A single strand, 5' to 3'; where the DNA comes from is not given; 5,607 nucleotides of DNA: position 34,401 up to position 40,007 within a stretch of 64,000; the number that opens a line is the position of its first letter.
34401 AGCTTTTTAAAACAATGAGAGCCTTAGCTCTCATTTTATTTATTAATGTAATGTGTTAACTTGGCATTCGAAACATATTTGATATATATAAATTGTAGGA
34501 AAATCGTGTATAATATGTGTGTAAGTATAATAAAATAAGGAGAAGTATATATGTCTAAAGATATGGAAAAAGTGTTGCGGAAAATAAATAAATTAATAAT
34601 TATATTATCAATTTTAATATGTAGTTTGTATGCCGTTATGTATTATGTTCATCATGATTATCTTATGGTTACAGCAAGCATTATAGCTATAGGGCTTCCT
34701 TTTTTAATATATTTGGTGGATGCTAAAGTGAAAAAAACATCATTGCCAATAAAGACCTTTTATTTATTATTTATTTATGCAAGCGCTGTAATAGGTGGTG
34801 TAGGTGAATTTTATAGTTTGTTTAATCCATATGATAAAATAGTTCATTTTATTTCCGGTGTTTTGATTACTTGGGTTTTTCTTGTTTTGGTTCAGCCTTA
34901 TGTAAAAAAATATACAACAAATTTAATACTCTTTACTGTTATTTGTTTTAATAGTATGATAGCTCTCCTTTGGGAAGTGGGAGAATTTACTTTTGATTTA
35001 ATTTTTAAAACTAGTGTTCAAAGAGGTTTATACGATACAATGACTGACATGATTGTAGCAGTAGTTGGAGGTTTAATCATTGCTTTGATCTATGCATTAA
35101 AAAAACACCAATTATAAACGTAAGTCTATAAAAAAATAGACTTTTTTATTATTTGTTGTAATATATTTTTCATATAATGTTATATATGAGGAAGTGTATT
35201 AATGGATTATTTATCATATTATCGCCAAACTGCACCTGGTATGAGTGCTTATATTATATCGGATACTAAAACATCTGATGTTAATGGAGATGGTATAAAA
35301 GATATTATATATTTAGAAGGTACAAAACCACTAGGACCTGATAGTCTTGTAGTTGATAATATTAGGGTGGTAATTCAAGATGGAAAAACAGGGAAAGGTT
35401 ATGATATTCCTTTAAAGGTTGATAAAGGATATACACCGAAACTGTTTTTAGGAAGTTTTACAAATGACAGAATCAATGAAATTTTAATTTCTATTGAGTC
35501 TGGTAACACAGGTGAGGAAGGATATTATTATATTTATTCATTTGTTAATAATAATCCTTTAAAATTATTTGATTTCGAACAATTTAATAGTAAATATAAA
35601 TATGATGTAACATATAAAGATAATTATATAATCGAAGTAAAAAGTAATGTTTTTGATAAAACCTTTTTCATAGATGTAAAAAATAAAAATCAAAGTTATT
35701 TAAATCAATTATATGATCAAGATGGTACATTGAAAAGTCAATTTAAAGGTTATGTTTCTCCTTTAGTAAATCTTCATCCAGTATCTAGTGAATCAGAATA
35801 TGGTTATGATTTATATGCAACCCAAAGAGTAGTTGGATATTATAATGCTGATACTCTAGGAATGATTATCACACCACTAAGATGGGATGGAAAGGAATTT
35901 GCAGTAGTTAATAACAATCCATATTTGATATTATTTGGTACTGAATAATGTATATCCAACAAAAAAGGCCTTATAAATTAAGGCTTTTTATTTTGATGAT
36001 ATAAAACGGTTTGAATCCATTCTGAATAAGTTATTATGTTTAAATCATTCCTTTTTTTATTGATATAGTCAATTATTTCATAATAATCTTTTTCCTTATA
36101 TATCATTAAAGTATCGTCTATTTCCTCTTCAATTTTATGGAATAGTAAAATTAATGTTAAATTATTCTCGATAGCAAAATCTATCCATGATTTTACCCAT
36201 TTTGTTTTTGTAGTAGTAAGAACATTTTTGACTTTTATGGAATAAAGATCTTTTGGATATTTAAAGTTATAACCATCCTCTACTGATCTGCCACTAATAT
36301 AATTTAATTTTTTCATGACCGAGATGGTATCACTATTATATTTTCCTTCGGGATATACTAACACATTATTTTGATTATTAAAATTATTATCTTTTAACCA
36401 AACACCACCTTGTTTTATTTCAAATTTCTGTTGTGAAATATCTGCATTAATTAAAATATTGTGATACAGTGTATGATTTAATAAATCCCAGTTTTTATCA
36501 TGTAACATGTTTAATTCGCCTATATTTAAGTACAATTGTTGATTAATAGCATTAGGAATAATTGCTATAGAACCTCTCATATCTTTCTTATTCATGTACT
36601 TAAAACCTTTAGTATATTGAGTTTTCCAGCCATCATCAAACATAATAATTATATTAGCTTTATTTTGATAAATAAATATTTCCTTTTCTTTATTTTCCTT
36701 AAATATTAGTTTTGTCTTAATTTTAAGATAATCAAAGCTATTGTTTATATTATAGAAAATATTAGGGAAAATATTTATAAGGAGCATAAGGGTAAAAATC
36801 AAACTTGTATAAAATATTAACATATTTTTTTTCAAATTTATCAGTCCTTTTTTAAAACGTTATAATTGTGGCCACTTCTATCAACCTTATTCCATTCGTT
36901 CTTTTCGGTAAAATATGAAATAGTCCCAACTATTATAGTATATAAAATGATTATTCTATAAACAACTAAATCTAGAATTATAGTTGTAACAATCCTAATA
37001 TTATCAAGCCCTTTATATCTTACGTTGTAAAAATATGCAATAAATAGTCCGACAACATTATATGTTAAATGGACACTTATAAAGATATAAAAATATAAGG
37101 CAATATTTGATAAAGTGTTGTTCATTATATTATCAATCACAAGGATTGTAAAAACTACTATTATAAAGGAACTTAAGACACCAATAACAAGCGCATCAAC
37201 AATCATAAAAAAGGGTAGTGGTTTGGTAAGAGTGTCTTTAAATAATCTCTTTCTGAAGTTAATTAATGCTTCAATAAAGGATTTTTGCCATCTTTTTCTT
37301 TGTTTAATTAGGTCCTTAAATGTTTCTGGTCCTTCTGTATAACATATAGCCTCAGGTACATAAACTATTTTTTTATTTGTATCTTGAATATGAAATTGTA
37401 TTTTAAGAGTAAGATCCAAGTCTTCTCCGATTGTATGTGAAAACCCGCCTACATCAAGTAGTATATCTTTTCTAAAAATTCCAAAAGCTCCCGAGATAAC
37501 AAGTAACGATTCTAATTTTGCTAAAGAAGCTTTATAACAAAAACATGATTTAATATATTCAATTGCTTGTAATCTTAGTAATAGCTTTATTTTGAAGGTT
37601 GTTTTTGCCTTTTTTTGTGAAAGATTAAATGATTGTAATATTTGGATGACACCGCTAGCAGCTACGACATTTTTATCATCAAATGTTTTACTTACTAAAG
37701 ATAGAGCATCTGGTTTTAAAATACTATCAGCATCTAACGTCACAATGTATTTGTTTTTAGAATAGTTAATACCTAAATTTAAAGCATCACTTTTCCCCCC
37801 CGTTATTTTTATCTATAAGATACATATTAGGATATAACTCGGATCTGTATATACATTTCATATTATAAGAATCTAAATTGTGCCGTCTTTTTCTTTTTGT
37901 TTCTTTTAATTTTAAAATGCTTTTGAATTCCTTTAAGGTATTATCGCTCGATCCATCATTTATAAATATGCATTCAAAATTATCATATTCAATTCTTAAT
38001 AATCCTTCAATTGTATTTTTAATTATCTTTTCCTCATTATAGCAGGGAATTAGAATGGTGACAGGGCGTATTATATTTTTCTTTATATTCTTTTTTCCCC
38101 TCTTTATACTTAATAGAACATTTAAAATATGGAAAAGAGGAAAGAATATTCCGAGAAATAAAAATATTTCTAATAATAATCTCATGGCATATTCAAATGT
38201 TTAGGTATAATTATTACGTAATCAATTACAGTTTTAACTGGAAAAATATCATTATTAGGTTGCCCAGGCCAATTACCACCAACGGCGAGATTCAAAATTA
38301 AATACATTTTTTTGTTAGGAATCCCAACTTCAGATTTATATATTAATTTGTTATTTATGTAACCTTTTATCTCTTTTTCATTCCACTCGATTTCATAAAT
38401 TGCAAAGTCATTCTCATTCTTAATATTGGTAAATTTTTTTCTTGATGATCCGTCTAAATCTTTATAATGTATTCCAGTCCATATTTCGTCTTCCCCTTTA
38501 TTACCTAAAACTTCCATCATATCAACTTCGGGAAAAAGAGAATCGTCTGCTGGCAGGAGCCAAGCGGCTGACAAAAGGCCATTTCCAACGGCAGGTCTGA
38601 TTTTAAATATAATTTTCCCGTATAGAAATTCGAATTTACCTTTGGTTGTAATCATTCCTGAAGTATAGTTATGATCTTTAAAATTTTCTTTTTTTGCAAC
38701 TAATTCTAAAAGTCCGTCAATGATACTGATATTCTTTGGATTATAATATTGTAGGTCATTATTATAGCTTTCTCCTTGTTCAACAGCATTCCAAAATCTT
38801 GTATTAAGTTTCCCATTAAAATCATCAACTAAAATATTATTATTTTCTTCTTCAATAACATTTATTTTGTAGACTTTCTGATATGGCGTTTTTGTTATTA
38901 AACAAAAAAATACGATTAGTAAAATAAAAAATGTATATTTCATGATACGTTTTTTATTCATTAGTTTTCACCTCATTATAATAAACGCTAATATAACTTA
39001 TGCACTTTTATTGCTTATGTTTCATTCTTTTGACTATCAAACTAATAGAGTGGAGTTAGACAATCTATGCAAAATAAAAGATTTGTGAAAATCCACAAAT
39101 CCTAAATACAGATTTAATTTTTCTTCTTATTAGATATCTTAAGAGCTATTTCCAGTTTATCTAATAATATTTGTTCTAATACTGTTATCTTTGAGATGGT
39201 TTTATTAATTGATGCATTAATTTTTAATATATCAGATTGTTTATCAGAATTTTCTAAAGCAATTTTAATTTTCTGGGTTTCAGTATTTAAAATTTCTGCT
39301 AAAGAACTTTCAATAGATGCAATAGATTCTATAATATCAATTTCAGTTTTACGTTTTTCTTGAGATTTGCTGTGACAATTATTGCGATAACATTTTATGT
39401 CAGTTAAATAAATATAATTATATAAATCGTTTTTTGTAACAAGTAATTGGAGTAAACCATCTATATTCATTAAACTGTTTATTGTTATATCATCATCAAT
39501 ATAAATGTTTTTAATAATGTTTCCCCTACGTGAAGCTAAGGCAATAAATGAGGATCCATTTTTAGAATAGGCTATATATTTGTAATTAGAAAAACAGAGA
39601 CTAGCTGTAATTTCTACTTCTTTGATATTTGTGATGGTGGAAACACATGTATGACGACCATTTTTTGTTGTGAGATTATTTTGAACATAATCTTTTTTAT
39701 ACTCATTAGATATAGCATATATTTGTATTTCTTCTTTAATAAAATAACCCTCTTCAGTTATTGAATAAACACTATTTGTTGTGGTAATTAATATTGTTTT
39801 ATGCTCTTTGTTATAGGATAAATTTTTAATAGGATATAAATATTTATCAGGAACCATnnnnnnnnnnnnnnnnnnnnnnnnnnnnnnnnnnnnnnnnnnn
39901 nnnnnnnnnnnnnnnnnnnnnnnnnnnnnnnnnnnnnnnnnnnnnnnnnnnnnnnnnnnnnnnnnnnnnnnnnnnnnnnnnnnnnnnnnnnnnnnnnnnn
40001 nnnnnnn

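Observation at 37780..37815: Homopolymeric G7 tract splits the processive GT2 synthase gene (possible phase variation)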

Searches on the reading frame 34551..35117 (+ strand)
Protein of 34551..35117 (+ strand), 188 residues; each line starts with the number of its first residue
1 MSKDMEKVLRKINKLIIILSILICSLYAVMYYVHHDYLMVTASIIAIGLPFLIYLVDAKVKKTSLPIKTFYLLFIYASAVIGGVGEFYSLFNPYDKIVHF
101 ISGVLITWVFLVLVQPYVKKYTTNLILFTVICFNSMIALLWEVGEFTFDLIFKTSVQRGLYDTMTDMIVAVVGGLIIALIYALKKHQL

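Call 5: search_protein_families(library=pfam, proteins=[window:34551-35117:+], max_evalue=0.01)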
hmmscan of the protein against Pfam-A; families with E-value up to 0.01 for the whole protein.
window:34551-35117:+ (188 aa): 2 families
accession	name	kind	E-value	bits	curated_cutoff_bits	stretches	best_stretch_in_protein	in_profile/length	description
PF09997.14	DUF2238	-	2.3e-06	27.9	26.4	1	74-170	51-140/140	Predicted membrane protein (DUF2238)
PF03419.18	Peptidase_U4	-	0.0048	16.7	28.4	1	10-122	28-141/284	Sporulation factor SpoIIGA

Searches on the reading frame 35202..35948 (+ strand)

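Call 5: search_protein_families(library=pfam, proteins=[window:35202-35948:+], max_evalue=0.01)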
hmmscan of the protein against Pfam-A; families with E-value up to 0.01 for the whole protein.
window:35202-35948:+ (248 aa): 1 family
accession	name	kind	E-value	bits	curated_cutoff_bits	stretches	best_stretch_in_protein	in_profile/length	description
PF13020.12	NOV_C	-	0.0048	17.4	22.1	0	130-157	27-59/91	Protein NO VEIN, C-terminal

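Call 64: search_protein_families(library=ncbifam, proteins=[window:35202-35948:+], max_evalue=0.01)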
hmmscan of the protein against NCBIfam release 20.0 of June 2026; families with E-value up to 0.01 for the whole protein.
window:35202-35948:+ (248 aa): 0 families

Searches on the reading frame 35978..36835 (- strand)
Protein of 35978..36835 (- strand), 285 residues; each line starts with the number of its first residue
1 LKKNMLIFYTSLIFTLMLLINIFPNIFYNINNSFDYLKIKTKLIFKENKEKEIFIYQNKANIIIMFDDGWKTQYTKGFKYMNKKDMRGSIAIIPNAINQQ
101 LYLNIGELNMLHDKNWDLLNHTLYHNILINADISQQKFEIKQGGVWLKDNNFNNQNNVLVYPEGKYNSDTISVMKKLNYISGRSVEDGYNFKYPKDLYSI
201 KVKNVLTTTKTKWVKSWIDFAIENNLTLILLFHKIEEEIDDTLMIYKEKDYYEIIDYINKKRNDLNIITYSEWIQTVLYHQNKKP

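Call 5: search_protein_families(library=pfam, proteins=[window:35978-36835:-], max_evalue=0.01)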
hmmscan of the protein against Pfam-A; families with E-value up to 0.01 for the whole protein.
window:35978-36835:- (285 aa): 1 family
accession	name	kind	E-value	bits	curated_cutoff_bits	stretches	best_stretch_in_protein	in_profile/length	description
PF01522.26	Polysacc_deac_1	-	1.3e-14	54.7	23.1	1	58-179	5-121/124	Polysaccharide deacetylase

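Call 6: search_protein_families(library=ncbifam, proteins=[window:35978-36835:-], max_evalue=0.01)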
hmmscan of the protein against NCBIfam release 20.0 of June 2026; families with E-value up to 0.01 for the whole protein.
window:35978-36835:- (285 aa): 1 family
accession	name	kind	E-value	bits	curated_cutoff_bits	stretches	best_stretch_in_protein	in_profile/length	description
TIGR02764.1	spore_ybaN_pdaB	equivalog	7.4e-06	25.9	237.4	1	58-192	4-134/191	polysaccharide deacetylase family sporulation protein PdaB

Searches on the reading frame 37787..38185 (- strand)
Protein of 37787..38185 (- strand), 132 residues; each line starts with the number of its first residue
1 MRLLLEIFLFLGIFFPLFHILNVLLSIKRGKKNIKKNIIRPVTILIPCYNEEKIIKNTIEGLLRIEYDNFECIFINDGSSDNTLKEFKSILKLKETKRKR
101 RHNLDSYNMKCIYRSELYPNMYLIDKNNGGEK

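Call 14: list_cluster_members(proteins=[P0001, P0015, window:37787-38185:-])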
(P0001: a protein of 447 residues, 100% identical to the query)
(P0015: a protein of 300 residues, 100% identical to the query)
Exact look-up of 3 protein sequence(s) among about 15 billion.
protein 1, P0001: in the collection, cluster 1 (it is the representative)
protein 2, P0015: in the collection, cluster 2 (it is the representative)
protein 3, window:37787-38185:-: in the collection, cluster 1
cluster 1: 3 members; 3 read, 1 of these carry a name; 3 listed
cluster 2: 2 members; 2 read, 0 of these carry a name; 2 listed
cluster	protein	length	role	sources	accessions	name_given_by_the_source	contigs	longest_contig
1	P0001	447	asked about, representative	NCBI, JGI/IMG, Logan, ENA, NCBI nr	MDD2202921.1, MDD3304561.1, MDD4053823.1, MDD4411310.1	MAG: glycosyltransferase family 2 protein [Bacilli bacterium] | glycosyltransferase family 2 protein [Bacilli bacterium]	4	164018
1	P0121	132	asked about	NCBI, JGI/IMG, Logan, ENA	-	-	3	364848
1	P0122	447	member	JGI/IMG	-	-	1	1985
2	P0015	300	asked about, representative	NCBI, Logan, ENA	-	-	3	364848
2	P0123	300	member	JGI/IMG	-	-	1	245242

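Call 15: find_encoding_contigs(protein=P0123, flank=6000, max_places=10)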
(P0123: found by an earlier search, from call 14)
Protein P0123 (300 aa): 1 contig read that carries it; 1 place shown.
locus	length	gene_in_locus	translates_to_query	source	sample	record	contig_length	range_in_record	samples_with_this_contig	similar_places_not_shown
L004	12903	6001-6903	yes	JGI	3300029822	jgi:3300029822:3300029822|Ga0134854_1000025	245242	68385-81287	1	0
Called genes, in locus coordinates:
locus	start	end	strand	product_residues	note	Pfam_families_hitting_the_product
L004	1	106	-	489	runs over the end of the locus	-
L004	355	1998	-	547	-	PF00749:tRNA-synt_1c, PF19269:Anticodon_2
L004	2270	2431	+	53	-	-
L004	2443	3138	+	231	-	PF02645:DegV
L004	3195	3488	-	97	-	PF26595:A_ENA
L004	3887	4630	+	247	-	PF26595:A_ENA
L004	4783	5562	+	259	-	PF03935:SKN1_KRE6_Sbg1, PF00722:Glyco_hydro_16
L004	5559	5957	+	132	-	PF13641:Glyco_tranf_2_3 (weak), PF00535:Glycos_transf_2, PF10111:Glyco_tranf_2_2 (weak)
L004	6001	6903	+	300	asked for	PF13632:Glyco_trans_2_3, PF13641:Glyco_tranf_2_3, PF03142:Chitin_synth_2 (weak)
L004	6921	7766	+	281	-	PF01522:Polysacc_deac_1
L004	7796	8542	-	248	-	PF27120:YybI_C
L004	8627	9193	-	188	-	PF09997:DUF2238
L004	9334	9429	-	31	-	-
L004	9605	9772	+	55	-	PF00269:SASP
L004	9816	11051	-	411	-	PF01734:Patatin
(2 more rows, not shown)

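Call 16: find_encoding_contigs(protein=P0122, flank=6000, max_places=10)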
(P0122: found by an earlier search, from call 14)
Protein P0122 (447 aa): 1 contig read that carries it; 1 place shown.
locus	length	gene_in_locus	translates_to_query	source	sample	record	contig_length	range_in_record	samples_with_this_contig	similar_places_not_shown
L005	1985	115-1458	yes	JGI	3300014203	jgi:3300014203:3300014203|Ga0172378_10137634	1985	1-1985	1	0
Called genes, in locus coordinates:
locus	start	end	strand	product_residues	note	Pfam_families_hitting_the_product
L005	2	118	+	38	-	?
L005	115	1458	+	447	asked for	PF13506:Glyco_transf_21 (faint), PF00535:Glycos_transf_2, PF10111:Glyco_tranf_2_2, PF13641:Glyco_tranf_2_3, PF01644:Chitin_synth_1 (faint), PF13632:Glyco_trans_2_3, PF03142:Chitin_synth_2 (weak)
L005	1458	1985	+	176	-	?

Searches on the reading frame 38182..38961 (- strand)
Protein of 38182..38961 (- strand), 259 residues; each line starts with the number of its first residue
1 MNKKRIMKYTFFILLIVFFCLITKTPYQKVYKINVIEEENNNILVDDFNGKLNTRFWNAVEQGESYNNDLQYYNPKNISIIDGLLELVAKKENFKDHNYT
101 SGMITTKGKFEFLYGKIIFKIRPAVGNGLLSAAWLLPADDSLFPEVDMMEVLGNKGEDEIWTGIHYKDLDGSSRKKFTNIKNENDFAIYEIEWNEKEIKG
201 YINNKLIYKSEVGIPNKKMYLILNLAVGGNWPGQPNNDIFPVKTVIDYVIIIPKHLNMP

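Call 5: search_protein_families(library=pfam, proteins=[window:38182-38961:-], max_evalue=0.01)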
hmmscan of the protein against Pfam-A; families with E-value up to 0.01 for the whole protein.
window:38182-38961:- (259 aa): 3 families
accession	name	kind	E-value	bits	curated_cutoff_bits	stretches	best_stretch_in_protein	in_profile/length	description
PF00722.28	Glyco_hydro_16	-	1.3e-18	67.5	22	1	74-236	10-167/175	Glycosyl hydrolases family 16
PF03935.22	SKN1_KRE6_Sbg1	-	8.2e-11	41.4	30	1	25-122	102-205/501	Beta-glucan synthesis-associated protein SKN1/KRE6/Sbg1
PF06439.18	3keto-disac_hyd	-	7.1e-05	23.4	26.8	1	47-215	5-156/187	3-keto-disaccharide hydrolase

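Call 6: search_protein_families(library=ncbifam, proteins=[window:38182-38961:-], max_evalue=0.01)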
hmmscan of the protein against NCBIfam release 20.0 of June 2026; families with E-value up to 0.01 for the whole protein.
window:38182-38961:- (259 aa): 3 families
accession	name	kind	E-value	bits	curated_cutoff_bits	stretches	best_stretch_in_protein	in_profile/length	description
NF052454.1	BtaGlycanEglC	equivalog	5.9e-23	81.5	700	1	40-249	226-453/459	endo-1,3-1,4-beta-glycanase EglC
NF052392.1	BetGlycExoK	equivalog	4.7e-13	49.2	350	1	32-210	23-198/261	endo-1,3-1,4-beta-glycanase ExoK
NF047856.1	BGlucanaseBglS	equivalog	1.2e-11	44.5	300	1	37-234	20-218/237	beta-glucanase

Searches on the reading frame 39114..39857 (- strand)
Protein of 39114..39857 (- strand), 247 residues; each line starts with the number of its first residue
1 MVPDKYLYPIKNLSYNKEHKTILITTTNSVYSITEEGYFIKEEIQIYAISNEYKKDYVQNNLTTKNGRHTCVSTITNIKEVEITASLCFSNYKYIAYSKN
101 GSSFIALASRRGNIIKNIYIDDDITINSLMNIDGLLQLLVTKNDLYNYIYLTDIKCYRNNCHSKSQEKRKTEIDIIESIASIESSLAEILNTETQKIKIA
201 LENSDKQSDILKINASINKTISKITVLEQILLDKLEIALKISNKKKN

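Call 5: search_protein_families(library=pfam, proteins=[window:39114-39857:-], max_evalue=0.01)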
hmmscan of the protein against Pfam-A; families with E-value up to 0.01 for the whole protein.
window:39114-39857:- (247 aa): 1 family
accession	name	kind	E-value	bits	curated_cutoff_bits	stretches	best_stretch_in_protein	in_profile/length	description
PF05288.16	Pox_A3L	-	0.0051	17.2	25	0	184-222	17-57/70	Poxvirus A3L Protein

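Call 6: search_protein_families(library=ncbifam, proteins=[window:39114-39857:-], max_evalue=0.01)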
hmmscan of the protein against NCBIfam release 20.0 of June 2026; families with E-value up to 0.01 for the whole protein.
window:39114-39857:- (247 aa): 0 families

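Call 64: search_protein_families(library=ncbifam, proteins=[window:39114-39857:-], max_evalue=0.01)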
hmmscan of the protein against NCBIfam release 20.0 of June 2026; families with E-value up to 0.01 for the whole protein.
window:39114-39857:- (247 aa): 0 families
